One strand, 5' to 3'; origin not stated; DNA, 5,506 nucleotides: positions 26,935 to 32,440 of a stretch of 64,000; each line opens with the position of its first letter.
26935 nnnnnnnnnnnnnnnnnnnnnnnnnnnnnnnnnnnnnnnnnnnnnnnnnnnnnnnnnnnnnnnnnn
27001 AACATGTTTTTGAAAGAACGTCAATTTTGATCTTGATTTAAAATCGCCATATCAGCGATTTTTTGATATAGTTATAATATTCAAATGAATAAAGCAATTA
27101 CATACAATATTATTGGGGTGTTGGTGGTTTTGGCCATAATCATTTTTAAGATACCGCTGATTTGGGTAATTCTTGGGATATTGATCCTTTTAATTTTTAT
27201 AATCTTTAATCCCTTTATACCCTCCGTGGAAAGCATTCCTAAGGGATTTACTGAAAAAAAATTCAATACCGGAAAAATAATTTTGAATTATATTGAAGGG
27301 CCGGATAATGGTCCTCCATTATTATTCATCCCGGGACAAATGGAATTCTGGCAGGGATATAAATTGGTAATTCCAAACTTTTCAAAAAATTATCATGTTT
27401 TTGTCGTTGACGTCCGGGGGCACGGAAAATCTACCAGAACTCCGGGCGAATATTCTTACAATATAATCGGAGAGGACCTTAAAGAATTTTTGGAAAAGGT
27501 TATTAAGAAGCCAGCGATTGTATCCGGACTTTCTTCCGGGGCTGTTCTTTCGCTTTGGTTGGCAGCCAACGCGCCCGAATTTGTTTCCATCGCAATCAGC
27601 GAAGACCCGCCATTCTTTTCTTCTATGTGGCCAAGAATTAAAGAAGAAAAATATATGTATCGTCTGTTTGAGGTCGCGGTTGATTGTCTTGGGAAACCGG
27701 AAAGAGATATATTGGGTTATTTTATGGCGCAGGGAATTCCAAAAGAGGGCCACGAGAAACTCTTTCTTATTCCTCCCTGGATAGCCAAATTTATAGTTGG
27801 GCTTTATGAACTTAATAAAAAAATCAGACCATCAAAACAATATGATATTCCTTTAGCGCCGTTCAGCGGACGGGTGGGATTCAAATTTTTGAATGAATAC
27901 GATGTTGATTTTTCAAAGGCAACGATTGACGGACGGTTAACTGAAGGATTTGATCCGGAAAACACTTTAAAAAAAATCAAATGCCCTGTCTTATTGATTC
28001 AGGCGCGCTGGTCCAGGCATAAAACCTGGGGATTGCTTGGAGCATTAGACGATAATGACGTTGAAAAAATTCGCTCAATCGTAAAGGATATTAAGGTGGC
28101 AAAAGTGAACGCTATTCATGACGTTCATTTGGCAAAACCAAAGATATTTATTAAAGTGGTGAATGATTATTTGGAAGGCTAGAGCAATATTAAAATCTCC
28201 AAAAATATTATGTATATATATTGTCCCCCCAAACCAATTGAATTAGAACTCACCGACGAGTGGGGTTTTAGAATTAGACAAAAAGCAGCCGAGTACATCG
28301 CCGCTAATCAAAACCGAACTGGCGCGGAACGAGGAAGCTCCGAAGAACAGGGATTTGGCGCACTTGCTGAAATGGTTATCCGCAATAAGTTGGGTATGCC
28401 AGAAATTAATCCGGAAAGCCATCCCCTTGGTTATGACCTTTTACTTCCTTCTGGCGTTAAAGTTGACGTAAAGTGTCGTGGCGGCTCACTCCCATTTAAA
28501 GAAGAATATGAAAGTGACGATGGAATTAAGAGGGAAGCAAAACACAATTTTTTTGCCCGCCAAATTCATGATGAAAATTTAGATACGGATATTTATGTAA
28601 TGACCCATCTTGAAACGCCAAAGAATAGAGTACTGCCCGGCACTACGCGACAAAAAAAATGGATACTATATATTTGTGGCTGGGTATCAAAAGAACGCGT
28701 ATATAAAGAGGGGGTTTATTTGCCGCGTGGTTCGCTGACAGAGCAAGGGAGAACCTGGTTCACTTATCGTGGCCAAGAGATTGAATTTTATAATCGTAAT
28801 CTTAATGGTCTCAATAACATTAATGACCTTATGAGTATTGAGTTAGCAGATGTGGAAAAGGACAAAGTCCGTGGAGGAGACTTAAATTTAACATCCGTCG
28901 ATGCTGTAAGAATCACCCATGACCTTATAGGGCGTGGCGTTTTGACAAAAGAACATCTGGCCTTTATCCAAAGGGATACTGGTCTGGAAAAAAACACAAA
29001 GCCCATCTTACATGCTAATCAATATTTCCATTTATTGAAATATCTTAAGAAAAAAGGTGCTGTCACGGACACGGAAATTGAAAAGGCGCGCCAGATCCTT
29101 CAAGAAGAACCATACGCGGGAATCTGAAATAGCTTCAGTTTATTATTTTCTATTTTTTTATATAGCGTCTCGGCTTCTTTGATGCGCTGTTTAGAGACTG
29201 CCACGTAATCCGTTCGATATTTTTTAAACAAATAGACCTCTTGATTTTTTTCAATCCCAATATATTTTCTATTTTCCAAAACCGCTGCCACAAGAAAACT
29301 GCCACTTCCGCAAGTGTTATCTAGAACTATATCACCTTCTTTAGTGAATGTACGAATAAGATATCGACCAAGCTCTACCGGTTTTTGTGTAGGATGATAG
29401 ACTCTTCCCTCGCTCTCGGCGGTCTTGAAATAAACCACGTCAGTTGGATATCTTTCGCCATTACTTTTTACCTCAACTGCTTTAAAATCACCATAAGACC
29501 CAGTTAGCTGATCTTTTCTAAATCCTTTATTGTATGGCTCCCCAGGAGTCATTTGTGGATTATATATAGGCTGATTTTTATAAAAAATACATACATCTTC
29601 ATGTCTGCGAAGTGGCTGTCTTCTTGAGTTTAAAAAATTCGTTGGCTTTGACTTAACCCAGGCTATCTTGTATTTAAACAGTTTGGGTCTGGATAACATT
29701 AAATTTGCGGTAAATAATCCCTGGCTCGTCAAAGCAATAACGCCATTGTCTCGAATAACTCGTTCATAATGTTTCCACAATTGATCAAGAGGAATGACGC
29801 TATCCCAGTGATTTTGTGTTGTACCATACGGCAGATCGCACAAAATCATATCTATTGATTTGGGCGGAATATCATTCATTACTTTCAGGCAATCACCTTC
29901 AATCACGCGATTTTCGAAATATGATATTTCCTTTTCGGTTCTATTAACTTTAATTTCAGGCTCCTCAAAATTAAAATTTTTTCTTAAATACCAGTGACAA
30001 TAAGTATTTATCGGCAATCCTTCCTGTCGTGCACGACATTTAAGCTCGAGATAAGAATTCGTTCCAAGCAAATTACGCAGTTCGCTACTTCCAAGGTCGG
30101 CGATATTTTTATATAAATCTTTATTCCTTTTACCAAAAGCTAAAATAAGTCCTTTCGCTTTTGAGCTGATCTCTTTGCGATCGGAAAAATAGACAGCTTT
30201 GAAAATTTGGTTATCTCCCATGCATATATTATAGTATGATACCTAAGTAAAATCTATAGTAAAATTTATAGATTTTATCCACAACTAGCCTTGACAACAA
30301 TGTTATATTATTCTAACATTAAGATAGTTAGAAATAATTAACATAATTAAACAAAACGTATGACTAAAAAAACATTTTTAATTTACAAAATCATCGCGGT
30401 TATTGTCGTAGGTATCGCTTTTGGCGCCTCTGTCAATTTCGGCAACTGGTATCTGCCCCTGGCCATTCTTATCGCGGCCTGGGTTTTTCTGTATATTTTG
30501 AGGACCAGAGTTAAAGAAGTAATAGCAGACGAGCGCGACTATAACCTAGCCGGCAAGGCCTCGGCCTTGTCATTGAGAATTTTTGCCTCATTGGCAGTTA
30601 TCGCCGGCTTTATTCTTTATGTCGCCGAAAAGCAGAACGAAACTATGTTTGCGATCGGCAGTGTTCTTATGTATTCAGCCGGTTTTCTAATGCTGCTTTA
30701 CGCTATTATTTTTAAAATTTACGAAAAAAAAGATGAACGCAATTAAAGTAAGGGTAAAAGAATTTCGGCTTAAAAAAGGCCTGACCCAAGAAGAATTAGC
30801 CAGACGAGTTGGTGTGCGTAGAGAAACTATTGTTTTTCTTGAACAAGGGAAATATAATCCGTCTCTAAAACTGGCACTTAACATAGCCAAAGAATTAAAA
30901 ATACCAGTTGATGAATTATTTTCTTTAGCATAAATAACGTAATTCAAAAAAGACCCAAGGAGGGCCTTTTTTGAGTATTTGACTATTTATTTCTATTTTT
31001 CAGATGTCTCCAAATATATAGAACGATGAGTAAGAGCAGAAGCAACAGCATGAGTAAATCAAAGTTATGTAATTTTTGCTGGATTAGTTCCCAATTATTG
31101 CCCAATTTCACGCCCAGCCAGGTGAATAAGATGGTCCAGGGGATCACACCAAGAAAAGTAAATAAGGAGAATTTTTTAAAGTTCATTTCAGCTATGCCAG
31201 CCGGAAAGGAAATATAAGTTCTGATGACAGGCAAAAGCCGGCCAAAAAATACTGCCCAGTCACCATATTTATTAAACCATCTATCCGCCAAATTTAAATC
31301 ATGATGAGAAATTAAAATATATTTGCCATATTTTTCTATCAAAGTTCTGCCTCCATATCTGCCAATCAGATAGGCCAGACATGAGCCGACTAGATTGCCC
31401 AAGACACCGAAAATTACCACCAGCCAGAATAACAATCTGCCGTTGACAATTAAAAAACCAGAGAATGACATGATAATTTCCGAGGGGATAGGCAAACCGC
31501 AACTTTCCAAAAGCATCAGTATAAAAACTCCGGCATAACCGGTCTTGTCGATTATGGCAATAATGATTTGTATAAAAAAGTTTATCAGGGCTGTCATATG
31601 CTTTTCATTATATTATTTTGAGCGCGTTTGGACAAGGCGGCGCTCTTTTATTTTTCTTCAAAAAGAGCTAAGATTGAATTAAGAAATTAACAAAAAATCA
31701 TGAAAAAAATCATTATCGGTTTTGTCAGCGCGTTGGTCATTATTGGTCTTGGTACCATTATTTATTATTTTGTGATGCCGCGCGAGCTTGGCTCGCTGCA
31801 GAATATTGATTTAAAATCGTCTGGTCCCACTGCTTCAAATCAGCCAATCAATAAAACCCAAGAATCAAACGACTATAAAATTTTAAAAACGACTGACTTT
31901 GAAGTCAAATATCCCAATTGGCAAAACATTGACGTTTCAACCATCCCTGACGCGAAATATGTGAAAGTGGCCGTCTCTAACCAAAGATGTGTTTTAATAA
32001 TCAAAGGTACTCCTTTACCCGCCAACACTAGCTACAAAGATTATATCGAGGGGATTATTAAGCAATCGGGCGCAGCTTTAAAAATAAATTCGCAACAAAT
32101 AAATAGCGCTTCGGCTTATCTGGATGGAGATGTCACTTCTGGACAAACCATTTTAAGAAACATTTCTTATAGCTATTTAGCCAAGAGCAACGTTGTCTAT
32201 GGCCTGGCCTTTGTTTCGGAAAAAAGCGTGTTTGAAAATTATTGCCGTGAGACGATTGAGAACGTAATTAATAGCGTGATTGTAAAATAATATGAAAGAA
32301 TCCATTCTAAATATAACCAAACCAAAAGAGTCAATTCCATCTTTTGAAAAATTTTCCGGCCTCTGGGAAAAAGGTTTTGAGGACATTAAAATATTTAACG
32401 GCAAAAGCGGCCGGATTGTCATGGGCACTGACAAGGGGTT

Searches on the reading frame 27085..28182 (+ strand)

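Call 59: search_protein_families(library=pfam, proteins=[window:27085-28182:+], max_evalue=0.001)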
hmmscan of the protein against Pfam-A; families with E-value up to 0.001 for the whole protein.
window:27085-28182:+ (365 aa): 3 families
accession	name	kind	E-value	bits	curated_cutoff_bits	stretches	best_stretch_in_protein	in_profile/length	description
PF00561.26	Abhydrolase_1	-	1.2e-14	55.1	25.8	1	77-178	1-107/245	alpha/beta hydrolase fold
PF12697.13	Abhydrolase_6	-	7.1e-09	37.1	26.3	1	79-181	1-94/217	Alpha/beta hydrolase family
PF12146.15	Hydrolase_4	-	1.4e-08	34.8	27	1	82-172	10-106/239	Serine aminopeptidase, S33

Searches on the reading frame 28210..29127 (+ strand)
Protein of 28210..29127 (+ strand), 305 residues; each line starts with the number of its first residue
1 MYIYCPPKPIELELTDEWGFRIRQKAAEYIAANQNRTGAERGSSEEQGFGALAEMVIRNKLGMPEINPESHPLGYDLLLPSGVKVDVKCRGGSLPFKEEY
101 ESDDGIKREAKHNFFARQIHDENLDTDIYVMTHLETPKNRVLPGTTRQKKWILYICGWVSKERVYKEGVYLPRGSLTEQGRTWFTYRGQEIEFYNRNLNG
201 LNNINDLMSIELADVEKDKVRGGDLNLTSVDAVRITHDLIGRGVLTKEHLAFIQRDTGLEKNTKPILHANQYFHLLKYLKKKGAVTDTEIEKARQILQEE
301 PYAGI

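Call 59: search_protein_families(library=pfam, proteins=[window:28210-29127:+], max_evalue=0.001)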
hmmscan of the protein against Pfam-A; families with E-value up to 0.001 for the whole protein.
window:28210-29127:+ (305 aa): 0 families

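Call 93: search_protein_families(library=ncbifam, proteins=[window:28210-29127:+], max_evalue=0.1)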
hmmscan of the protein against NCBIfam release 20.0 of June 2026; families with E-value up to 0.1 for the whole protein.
window:28210-29127:+ (305 aa): 1 family
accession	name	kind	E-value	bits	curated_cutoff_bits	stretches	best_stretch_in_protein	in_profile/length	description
NF010390.0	PRK13817.1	equivalog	0.0059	17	236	1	203-296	7-102/119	ribosome-binding factor A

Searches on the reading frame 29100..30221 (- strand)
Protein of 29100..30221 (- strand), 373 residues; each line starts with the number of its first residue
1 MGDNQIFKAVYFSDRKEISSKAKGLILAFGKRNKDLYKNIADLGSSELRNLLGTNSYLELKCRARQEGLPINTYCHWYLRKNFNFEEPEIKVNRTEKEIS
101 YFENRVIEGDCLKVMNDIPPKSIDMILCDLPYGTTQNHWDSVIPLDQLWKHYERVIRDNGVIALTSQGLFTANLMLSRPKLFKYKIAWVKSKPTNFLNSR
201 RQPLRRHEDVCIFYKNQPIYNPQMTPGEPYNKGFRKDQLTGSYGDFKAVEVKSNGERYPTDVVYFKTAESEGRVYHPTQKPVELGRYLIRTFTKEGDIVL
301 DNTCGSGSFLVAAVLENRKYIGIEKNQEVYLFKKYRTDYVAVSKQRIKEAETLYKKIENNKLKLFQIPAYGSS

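Call 59: search_protein_families(library=pfam, proteins=[window:29100-30221:-], max_evalue=0.001)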
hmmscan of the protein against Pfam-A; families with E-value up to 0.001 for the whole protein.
window:29100-30221:- (373 aa): 3 families
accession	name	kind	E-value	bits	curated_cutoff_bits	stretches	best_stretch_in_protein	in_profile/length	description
PF01555.25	N6_N4_Mtase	-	3e-26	93.2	26.7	1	123-329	1-215/221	DNA methylase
PF01170.24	UPF0020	-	2.2e-06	27.9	22.3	0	118-191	115-191/197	RMKL-like, methyltransferase domain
PF11599.14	AviRa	-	0.00024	21.1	25.7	1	96-167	144-211/232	RRNA methyltransferase AviRa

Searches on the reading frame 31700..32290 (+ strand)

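Call 8: search_protein_families(library=pfam, proteins=[window:31700-32290:+], max_evalue=0.01)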
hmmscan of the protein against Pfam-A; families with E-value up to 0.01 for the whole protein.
window:31700-32290:+ (196 aa): 0 families

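Call 93: search_protein_families(library=ncbifam, proteins=[window:31700-32290:+], max_evalue=0.1)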
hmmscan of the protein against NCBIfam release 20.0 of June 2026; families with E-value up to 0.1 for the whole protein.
window:31700-32290:+ (196 aa): 1 family
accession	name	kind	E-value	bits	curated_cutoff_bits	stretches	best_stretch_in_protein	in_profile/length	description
NF005232.0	PRK06733.1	equivalog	0.051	13.5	93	0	53-100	16-64/151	hypothetical protein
